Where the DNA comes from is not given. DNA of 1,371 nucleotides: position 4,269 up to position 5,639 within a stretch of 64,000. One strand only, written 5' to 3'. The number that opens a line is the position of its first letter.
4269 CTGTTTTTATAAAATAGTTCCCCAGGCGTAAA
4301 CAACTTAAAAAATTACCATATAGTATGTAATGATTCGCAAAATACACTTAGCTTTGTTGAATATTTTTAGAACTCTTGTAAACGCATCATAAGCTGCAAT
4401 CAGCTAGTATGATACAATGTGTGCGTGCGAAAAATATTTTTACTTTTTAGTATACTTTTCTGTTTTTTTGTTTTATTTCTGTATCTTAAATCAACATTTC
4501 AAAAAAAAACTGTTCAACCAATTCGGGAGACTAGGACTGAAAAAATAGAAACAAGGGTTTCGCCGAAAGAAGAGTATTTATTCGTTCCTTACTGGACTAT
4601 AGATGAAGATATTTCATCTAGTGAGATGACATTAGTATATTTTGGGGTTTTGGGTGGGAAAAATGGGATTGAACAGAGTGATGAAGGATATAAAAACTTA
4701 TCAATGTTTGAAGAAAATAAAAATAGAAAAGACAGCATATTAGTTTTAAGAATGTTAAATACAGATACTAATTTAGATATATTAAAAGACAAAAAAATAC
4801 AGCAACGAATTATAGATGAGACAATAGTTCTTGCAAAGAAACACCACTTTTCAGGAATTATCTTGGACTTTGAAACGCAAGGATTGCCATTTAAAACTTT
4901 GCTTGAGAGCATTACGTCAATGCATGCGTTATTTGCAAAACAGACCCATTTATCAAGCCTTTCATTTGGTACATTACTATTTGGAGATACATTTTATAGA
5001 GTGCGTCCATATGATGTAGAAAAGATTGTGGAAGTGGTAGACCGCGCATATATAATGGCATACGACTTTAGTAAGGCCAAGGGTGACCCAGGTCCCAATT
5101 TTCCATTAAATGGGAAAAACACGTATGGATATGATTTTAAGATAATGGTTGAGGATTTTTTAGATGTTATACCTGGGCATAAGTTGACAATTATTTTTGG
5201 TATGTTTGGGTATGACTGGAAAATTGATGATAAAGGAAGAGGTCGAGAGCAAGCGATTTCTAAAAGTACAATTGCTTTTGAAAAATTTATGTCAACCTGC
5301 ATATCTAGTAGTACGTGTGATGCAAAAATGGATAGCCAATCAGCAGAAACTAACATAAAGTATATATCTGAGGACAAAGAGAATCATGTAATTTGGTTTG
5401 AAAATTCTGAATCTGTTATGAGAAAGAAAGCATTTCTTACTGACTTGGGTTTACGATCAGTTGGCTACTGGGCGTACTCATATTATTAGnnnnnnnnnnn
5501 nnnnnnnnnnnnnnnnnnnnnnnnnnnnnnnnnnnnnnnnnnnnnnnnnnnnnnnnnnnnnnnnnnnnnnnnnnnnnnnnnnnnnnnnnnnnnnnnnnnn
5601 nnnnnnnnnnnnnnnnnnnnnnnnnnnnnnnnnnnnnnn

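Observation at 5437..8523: Cohesin-dockerin-like pair: dockerin-tailed S8 subtilase directly followed by a membrane-anchored cohesin-like protein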

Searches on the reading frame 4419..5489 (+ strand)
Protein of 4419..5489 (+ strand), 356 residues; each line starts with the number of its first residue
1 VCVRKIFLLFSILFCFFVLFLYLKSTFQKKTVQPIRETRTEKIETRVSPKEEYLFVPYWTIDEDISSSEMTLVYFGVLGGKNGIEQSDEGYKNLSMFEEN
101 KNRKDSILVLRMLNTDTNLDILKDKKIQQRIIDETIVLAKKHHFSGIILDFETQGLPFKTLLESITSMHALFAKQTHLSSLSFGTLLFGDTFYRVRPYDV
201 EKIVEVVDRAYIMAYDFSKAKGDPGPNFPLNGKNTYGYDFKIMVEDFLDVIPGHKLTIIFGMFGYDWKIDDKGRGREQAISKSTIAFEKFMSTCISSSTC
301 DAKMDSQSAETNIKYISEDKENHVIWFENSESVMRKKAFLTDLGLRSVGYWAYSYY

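Call 3: search_protein_families(library=pfam, proteins=[window:4419-5489:+], max_evalue=10)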
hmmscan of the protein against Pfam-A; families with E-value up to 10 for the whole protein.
window:4419-5489:+ (356 aa): 2 families
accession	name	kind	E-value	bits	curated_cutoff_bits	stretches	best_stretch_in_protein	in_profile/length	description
PF00704.34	Glyco_hydro_18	-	1.4e-18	68.1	29.6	1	69-354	22-315/317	Glycosyl hydrolases family 18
PF15957.10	Comm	-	0.21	12.3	27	1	6-63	17-74/110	Commissureless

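Call 4: search_protein_families(library=ncbifam, proteins=[window:4419-5489:+], max_evalue=10)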
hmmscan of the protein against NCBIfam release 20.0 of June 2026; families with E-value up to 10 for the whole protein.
window:4419-5489:+ (356 aa): 1 family
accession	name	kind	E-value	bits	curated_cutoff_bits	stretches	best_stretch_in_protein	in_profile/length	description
NF041635.1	STM3941_fam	subfamily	0.35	10.8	40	1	9-61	39-87/157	STM3941 family protein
